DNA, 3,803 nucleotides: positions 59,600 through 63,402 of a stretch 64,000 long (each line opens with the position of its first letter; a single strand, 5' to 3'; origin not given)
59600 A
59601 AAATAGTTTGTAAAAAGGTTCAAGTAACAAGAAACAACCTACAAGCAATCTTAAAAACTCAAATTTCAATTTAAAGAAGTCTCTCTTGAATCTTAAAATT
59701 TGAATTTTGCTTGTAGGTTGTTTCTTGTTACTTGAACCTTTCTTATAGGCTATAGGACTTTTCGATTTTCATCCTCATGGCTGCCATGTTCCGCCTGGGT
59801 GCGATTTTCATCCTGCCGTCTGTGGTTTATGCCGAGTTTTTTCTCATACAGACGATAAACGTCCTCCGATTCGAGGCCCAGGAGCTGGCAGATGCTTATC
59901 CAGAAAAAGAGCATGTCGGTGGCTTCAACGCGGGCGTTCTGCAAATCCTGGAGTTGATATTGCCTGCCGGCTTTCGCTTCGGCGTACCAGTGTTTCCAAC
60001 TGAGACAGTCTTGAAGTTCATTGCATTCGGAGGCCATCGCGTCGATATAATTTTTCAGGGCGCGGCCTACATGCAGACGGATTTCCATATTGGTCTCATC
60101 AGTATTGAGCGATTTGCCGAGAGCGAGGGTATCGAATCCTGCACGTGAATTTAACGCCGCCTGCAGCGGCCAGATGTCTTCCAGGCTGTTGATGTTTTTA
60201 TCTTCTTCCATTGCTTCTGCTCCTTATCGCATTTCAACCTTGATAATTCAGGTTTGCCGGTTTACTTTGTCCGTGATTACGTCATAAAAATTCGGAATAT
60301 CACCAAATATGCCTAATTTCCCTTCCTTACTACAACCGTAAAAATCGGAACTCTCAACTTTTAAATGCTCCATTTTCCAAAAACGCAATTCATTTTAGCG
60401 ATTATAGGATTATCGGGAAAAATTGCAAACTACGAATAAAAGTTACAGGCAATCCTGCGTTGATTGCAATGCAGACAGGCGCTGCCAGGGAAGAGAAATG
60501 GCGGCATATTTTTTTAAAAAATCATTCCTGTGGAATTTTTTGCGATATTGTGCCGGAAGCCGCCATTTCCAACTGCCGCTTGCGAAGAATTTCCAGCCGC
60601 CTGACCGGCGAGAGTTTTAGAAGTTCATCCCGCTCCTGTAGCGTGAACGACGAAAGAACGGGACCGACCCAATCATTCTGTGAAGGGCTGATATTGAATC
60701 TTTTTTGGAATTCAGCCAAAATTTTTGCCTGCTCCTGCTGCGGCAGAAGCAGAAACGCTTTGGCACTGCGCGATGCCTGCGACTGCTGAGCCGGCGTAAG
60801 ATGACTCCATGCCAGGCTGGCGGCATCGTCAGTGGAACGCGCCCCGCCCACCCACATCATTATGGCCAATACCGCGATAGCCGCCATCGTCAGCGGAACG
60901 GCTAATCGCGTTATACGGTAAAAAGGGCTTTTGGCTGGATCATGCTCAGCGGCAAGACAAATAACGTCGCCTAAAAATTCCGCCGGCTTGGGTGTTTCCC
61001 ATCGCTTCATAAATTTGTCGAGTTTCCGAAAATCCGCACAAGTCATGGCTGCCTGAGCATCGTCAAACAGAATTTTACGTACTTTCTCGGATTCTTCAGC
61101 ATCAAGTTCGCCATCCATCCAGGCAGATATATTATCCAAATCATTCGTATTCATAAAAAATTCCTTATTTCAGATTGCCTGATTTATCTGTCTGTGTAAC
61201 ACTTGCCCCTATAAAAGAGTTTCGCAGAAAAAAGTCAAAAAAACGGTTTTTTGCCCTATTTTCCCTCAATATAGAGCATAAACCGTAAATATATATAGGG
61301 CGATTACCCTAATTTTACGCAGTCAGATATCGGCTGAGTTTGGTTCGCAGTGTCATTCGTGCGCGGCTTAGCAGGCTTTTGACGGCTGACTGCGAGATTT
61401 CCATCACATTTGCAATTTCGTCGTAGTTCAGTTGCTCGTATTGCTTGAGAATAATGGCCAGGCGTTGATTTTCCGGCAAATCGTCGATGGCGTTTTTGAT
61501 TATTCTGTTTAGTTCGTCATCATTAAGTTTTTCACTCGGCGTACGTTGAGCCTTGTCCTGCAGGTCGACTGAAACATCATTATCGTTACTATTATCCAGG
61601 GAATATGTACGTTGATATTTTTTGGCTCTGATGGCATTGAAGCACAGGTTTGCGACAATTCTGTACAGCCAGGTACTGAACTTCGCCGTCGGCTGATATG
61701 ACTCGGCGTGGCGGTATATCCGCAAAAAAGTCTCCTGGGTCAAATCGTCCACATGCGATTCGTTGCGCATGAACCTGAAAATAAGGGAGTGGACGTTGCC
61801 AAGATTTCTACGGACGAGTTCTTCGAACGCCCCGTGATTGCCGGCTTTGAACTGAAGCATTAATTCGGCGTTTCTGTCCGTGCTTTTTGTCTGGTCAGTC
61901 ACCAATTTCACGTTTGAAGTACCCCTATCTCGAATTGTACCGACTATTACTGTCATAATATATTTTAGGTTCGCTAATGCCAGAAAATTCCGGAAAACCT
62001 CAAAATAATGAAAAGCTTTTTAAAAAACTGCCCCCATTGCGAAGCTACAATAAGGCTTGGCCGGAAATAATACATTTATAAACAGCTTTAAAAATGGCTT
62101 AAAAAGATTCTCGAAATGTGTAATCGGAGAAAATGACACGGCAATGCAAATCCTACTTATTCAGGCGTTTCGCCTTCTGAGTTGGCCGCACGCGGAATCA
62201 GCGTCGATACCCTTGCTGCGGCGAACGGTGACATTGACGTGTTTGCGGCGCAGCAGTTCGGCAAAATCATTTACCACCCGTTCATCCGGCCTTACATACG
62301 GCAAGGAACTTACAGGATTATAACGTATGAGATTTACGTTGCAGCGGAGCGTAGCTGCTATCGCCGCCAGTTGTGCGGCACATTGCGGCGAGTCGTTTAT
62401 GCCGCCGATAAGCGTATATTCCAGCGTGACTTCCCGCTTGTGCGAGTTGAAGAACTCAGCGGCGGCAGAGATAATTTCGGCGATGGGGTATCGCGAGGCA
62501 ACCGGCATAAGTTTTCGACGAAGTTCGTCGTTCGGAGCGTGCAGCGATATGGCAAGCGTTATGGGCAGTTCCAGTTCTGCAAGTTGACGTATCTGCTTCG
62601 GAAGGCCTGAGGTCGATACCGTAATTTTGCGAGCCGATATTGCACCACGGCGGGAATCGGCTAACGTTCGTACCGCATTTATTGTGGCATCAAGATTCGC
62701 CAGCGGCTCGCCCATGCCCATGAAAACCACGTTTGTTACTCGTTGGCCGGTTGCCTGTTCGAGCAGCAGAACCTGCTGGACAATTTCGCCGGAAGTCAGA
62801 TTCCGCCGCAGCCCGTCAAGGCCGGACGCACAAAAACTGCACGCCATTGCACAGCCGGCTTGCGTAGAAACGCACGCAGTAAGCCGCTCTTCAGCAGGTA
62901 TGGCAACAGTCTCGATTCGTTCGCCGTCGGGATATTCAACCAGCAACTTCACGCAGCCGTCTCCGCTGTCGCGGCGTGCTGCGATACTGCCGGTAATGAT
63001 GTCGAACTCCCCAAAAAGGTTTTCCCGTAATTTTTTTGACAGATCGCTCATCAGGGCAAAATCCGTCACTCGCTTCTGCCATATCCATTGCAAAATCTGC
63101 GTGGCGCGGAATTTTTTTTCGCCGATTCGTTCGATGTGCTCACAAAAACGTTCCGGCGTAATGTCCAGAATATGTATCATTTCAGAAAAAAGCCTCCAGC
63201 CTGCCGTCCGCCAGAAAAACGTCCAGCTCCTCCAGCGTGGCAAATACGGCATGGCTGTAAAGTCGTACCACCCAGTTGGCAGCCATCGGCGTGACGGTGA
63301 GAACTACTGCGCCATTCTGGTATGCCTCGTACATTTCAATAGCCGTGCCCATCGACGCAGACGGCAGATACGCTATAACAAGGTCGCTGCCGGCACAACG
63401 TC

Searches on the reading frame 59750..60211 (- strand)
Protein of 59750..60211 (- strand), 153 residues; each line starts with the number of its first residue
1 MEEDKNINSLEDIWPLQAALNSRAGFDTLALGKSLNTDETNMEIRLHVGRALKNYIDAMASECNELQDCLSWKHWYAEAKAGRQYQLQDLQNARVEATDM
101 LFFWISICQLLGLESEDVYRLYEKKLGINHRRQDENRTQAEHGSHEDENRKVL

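Call 83: search_protein_families(library=pfam, proteins=[window:59750-60211:-], max_evalue=0.001)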
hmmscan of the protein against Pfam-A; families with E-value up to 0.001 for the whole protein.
window:59750-60211:- (153 aa): 1 family
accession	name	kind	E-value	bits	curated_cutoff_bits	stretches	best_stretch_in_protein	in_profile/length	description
PF08761.16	dUTPase_2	-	1.2e-08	35.9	22.9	1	95-136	120-161/162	dUTPase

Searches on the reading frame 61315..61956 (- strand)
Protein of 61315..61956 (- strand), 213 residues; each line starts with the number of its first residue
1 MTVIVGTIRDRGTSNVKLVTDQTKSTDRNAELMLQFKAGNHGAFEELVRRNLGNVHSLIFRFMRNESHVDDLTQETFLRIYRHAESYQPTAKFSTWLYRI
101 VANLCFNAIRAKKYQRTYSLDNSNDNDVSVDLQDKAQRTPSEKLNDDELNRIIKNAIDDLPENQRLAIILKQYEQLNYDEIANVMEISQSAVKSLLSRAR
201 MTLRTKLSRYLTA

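Call 83: search_protein_families(library=pfam, proteins=[window:61315-61956:-], max_evalue=0.001)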
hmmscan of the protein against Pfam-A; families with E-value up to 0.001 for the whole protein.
window:61315-61956:- (213 aa): 5 families
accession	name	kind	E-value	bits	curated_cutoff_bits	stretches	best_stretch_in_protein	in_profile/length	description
PF04542.20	Sigma70_r2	-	8.7e-19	67.5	24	1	47-113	1-69/71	Sigma-70 region 2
PF08281.18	Sigma70_r4_2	-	5.6e-15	55.2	25.7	1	152-203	3-54/54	Sigma-70, region 4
PF04545.22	Sigma70_r4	-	6.4e-12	45.2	24.1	1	156-204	1-49/50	Sigma-70, region 4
PF07638.17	Sigma70_ECF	-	5.4e-05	23.6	21.1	1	30-207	5-183/185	ECF sigma factor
PF02001.22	DUF134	-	0.00076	20.4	27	0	167-203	42-78/98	Protein of unknown function DUF134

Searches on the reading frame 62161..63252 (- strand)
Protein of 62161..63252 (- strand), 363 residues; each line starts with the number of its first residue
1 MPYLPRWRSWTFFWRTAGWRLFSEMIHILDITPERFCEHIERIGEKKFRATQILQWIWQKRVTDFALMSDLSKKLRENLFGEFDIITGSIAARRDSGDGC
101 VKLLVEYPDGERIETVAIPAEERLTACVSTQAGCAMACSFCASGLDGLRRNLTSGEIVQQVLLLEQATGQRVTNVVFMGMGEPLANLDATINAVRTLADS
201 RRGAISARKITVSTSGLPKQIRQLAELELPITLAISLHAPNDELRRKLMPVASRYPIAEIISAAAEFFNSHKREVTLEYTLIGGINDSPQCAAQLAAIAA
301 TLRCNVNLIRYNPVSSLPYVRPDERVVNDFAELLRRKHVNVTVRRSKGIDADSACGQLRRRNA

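Call 83: search_protein_families(library=pfam, proteins=[window:62161-63252:-], max_evalue=0.001)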
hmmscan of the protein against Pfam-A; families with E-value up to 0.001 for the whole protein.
window:62161-63252:- (363 aa): 2 families
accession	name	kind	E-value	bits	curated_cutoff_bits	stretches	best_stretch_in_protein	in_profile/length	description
PF21016.3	RlmN_N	-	3.5e-19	68.7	24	1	27-80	2-55/60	Ribosomal RNA large subunit methyltransferase N-terminal domain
PF04055.27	Radical_SAM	-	7.9e-17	62.4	29.5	1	129-288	2-157/166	Radical SAM superfamily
